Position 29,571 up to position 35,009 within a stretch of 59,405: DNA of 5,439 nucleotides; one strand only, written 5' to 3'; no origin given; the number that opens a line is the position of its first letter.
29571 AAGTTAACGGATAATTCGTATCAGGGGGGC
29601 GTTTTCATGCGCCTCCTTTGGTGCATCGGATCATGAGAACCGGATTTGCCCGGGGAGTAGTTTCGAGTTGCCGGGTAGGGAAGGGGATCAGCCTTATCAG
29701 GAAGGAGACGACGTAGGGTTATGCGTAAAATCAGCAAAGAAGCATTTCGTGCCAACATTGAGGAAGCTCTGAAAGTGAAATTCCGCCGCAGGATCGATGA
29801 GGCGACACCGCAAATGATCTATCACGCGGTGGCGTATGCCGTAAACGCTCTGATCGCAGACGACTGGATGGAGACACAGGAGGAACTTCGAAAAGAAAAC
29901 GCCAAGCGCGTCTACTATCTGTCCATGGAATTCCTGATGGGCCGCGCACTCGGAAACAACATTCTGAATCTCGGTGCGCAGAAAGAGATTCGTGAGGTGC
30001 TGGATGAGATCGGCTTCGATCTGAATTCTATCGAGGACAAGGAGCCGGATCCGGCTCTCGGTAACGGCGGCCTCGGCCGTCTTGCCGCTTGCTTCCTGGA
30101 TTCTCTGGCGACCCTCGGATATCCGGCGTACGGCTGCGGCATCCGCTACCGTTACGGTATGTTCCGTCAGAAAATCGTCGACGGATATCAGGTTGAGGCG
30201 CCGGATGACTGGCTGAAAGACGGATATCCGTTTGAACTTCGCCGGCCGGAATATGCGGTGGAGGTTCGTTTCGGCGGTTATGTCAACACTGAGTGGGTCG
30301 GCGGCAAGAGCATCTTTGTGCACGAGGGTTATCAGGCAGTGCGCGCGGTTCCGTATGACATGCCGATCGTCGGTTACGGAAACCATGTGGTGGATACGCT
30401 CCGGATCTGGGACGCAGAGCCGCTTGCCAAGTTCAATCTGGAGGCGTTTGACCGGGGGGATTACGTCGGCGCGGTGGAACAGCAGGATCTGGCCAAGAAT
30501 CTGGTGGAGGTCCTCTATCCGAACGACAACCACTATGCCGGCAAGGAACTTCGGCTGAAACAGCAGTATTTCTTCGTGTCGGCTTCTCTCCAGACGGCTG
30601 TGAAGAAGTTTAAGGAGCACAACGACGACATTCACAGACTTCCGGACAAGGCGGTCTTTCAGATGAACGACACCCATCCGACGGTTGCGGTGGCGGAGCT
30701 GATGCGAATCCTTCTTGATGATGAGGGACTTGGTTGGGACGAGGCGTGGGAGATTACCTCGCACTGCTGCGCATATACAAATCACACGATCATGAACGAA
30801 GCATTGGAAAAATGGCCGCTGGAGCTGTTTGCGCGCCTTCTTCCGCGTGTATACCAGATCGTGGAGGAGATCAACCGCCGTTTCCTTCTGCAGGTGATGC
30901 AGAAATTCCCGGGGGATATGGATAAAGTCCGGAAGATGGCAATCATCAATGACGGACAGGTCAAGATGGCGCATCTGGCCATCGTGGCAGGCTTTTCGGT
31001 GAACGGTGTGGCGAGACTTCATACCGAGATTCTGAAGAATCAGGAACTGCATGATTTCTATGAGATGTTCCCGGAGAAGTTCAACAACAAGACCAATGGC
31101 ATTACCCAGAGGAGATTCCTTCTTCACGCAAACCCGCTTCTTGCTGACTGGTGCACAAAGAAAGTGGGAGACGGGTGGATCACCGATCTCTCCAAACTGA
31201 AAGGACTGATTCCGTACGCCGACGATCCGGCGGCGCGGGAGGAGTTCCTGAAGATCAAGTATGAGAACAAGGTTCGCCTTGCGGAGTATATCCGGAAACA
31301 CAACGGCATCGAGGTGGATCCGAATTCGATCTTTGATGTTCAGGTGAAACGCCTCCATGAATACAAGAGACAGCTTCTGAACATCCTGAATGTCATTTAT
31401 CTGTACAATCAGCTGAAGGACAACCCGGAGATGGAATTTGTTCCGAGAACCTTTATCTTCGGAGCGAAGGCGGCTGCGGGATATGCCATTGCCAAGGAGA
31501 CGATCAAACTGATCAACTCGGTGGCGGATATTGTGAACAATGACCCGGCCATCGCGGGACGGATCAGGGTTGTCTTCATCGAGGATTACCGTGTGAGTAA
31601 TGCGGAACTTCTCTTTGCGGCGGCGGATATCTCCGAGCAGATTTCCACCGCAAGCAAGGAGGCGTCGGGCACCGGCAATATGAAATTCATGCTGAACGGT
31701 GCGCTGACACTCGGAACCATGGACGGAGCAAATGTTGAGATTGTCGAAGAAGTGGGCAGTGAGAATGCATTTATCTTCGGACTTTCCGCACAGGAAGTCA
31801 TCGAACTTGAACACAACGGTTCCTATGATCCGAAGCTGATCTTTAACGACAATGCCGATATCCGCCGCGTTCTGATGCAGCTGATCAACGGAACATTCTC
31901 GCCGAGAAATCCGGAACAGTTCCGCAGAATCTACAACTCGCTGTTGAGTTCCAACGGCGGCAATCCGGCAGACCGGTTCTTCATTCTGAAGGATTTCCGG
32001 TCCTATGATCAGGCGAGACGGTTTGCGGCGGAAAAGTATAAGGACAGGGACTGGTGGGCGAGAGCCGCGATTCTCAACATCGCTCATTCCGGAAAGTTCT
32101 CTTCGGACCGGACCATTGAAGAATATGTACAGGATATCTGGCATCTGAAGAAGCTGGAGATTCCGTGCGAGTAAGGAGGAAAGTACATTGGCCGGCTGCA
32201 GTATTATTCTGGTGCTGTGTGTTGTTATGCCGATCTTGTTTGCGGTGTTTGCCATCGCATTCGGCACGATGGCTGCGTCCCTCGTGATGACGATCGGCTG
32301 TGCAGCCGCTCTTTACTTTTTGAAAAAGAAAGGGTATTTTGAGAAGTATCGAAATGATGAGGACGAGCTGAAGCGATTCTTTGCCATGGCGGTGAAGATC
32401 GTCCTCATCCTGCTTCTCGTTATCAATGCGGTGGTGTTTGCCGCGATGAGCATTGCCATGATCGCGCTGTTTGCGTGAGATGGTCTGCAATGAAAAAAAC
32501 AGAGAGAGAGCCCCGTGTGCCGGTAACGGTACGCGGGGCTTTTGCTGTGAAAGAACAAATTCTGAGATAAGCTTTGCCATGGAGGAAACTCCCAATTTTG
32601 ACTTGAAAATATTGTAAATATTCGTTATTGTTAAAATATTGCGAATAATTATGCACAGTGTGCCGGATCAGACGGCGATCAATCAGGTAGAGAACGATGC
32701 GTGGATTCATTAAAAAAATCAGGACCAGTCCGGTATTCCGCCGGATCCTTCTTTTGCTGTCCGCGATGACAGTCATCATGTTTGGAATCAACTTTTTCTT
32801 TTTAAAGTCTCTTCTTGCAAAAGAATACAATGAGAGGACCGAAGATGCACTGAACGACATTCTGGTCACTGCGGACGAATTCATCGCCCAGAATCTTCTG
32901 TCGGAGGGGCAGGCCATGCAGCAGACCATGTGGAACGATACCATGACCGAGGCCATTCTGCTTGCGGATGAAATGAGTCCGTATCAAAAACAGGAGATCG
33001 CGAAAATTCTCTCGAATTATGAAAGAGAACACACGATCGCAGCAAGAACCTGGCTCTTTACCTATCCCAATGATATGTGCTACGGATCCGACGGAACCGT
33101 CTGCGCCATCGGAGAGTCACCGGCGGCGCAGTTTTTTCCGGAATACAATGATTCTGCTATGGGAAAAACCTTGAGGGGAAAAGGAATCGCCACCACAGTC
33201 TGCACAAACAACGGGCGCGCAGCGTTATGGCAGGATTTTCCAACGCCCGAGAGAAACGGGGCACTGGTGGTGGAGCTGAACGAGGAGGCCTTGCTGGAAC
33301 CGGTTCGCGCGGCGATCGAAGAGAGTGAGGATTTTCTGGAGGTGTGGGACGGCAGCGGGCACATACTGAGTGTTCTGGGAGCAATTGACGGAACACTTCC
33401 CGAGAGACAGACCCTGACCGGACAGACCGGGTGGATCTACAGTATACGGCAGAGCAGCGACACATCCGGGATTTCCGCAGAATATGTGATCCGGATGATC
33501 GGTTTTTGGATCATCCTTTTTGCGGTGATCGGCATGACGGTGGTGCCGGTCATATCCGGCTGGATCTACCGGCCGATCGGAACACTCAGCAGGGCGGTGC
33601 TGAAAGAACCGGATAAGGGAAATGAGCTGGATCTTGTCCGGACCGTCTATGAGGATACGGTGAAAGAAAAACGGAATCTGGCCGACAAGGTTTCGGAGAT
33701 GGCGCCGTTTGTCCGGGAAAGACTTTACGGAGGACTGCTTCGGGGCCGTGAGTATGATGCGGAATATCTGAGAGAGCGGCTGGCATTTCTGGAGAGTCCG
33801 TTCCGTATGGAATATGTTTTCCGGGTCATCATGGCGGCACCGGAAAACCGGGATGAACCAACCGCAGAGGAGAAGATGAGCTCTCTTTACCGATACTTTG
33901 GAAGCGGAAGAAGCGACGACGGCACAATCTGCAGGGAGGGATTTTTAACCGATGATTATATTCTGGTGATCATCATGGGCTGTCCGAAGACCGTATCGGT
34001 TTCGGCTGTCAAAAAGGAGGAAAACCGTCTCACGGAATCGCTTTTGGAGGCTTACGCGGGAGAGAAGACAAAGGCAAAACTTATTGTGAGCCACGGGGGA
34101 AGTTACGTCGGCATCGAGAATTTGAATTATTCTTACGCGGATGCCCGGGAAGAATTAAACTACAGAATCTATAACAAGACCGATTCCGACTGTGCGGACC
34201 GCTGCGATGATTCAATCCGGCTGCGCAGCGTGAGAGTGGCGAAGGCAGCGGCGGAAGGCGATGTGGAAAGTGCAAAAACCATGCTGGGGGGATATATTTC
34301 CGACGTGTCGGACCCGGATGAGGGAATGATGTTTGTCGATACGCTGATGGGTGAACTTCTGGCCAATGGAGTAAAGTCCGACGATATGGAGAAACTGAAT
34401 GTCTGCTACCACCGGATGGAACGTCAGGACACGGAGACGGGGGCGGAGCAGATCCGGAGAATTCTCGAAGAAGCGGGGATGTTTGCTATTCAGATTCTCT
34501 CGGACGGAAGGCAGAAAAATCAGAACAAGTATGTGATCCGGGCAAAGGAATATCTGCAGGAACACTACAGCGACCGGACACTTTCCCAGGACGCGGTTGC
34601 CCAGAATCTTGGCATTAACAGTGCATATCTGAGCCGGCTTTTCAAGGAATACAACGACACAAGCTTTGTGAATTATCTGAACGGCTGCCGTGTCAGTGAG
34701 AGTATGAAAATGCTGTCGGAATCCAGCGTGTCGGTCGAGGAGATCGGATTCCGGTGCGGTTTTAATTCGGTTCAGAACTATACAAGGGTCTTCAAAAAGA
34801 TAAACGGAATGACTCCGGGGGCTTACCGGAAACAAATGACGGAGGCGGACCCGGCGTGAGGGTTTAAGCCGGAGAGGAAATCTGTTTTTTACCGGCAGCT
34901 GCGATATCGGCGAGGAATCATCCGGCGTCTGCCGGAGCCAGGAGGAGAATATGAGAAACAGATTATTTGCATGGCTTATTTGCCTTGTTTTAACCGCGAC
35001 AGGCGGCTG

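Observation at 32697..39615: Accessory sensing/hydrolysis locus: transmembrane AraC regulator, orphan TRAP-type binding protein, a lipoprotein esterase and a membrane-fused hydrolase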

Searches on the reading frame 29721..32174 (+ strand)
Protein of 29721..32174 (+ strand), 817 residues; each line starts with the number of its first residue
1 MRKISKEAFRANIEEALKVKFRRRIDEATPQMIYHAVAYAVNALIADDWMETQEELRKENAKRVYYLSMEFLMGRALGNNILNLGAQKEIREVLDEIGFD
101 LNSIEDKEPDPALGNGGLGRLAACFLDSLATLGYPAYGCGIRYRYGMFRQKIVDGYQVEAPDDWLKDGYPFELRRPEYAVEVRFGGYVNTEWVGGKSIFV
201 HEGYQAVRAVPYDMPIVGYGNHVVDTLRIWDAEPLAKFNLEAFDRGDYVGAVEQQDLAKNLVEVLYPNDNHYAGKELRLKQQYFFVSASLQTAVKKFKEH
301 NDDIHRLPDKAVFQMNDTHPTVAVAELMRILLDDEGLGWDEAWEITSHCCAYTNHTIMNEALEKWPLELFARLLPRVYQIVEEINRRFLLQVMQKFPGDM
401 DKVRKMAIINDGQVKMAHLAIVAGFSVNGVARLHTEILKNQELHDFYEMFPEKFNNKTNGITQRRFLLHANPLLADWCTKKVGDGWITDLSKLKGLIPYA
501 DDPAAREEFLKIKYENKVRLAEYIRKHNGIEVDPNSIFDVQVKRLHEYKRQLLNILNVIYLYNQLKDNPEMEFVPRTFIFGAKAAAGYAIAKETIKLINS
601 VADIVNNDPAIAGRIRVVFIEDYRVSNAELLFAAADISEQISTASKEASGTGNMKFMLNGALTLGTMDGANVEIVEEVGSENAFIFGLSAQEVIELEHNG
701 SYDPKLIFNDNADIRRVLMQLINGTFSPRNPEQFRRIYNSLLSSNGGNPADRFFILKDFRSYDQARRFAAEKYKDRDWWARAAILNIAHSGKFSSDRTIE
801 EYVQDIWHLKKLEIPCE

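Call 8: search_protein_families(library=pfam, proteins=[window:29721-32174:+], max_evalue=0.01)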
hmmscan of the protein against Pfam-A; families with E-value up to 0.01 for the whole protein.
window:29721-32174:+ (817 aa): 1 family
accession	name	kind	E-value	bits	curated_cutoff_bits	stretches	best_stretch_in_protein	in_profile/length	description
PF00343.26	Phosphorylase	-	0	1100.4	27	1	94-809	1-713/713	Carbohydrate phosphorylase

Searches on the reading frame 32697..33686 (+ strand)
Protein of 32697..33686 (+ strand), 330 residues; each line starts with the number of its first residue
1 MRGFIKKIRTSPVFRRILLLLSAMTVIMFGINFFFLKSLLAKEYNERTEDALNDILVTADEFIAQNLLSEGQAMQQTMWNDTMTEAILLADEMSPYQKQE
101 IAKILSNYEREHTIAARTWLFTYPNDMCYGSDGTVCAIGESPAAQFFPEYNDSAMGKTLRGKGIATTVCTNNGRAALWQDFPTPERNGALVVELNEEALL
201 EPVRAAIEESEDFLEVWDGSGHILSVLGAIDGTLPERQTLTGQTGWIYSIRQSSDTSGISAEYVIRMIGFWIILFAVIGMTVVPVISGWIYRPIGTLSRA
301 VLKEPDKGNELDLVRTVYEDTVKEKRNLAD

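Call 76: search_solved_structures(query=A6, max_evalue=10, show_alignments=1)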
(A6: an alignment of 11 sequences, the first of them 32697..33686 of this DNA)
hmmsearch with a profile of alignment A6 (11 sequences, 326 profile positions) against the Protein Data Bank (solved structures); distinct sequences matched with E-value up to 10: 2.
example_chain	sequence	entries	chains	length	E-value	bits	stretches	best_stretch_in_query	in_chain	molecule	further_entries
4jgo_A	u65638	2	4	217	0.22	13.9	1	204-253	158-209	Sporulation kinase D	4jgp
4jgq_A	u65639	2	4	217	0.22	13.9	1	204-253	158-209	Sporulation kinase D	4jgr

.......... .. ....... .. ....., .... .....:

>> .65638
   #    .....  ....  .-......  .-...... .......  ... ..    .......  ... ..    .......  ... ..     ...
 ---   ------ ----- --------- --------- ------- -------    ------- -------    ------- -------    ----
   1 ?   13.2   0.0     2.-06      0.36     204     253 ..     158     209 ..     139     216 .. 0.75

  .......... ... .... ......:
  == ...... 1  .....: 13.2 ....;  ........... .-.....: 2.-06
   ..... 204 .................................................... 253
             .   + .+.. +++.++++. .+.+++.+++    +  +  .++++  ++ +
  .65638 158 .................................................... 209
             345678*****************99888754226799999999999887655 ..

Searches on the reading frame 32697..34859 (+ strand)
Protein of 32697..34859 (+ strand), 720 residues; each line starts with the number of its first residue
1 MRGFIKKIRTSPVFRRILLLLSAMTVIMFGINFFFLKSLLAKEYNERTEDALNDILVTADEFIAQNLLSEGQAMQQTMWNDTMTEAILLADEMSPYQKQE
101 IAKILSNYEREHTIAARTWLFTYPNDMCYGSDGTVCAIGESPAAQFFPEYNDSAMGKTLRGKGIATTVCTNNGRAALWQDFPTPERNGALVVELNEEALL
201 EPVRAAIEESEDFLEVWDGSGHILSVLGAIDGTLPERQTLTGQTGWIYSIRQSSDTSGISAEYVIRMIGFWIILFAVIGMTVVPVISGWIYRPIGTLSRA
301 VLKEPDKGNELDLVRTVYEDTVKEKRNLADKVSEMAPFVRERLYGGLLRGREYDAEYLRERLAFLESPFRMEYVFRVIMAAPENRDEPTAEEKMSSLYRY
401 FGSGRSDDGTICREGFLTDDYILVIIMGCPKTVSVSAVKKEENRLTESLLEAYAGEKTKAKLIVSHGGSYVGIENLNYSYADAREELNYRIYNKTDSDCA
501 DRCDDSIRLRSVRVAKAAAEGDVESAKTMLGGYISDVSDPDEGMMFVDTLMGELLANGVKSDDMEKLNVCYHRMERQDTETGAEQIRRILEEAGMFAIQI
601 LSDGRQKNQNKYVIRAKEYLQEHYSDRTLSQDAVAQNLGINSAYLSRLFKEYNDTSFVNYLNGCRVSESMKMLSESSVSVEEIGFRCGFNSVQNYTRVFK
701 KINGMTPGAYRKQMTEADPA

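Call 8: search_protein_families(library=pfam, proteins=[window:32697-34859:+], max_evalue=0.01)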
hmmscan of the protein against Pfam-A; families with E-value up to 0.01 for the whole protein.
window:32697-34859:+ (720 aa): 2 families
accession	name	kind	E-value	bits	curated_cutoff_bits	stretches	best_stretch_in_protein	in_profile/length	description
PF12833.13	HTH_18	-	4.1e-19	69.1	33.6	1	635-713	2-80/80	Helix-turn-helix domain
PF00165.29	HTH_AraC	-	1.5e-14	54.2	26.6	2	676-712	7-42/42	Bacterial regulatory helix-turn-helix proteins, AraC family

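Call 9: search_protein_families(library=ncbifam, proteins=[window:32697-34859:+], max_evalue=0.1)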
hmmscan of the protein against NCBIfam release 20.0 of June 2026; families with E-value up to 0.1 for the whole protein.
window:32697-34859:+ (720 aa): 34 families (the best 25 are shown)
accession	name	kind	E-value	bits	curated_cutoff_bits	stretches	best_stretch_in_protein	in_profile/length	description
NF047455.1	TF_Staph_AryK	equivalog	1.9e-17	62.8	850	1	605-716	151-261/759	transcriptional regulator AryK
NF047788.1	TransRegPocR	equivalog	5.3e-16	58.7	500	1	606-717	184-294/296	transcriptional regulator PocR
NF007860.0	PRK10572.1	equivalog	7.1e-15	54.6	208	1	571-716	143-287/292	arabinose operon transcriptional regulator AraC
NF049968.1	QhpR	equivalog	6.6e-13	48.4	250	1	605-711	179-284/284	AraC-like transcriptional regulator QhpR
NF012144.2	ramA_TF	equivalog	7.3e-13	48.9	180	1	626-713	19-106/108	RamA family antibiotic efflux transcriptional regulator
NF007243.0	PRK09685.1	equivalog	1.1e-12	48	199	1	605-714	192-302/303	transcriptional regulator FeaR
NF033869.1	viru_reg_Rsp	equivalog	1.2e-12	47.1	400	1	574-718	111-253/701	AraC family transcriptional regulator Rsp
NF007693.0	PRK10371.1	equivalog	2e-12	47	253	1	606-715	193-301/309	transcriptional regulator MelR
NF049932.1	TranspRegBtr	equivalog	4.3e-12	45.3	900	1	602-713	155-265/531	bacillibactin transport transcriptional regulator Btr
TIGR04094.1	adjacent_YSIRK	equivalog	4.2e-11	42.4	200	1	599-711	273-383/383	YSIRK-targeted surface antigen transcriptional regulator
NF012228.1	RobA_TF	equivalog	4.3e-11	42.8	380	1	622-713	13-104/286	MDR efflux pump AcrAB transcriptional activator RobA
NF011701.0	PRK15121.1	equivalog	1.2e-10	41.4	426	1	619-713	13-106/289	MDR efflux pump AcrAB transcriptional activator RobA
NF007584.0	PRK10219.1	equivalog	1.9e-10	41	174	1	617-714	11-107/107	superoxide response transcriptional regulator SoxS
NF006902.0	PRK09393.1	equivalog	2.3e-10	40.2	425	1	611-716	220-324/327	transcriptional regulator FtrA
NF010028.0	PRK13503.1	equivalog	3.8e-10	39.6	288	1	602-715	163-274/278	HTH-type transcriptional activator RhaS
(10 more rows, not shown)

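Call 27: search_protein_families(library=pfam, proteins=[window:32697-34859:+], max_evalue=10)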
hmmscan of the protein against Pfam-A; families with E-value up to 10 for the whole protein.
window:32697-34859:+ (720 aa): 4 families
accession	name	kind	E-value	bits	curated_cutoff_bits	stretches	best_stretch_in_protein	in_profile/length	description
PF12833.13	HTH_18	-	4.1e-19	69.1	33.6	1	635-713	2-80/80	Helix-turn-helix domain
PF00165.29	HTH_AraC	-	1.5e-14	54.2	26.6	2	676-712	7-42/42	Bacterial regulatory helix-turn-helix proteins, AraC family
PF02082.26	Rrf2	-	0.012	16.2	30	1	609-660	4-55/132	Iron-dependent Transcriptional regulator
PF17853.6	GGDEF_2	-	0.13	12.9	24.5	1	355-485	6-112/116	GGDEF-like domain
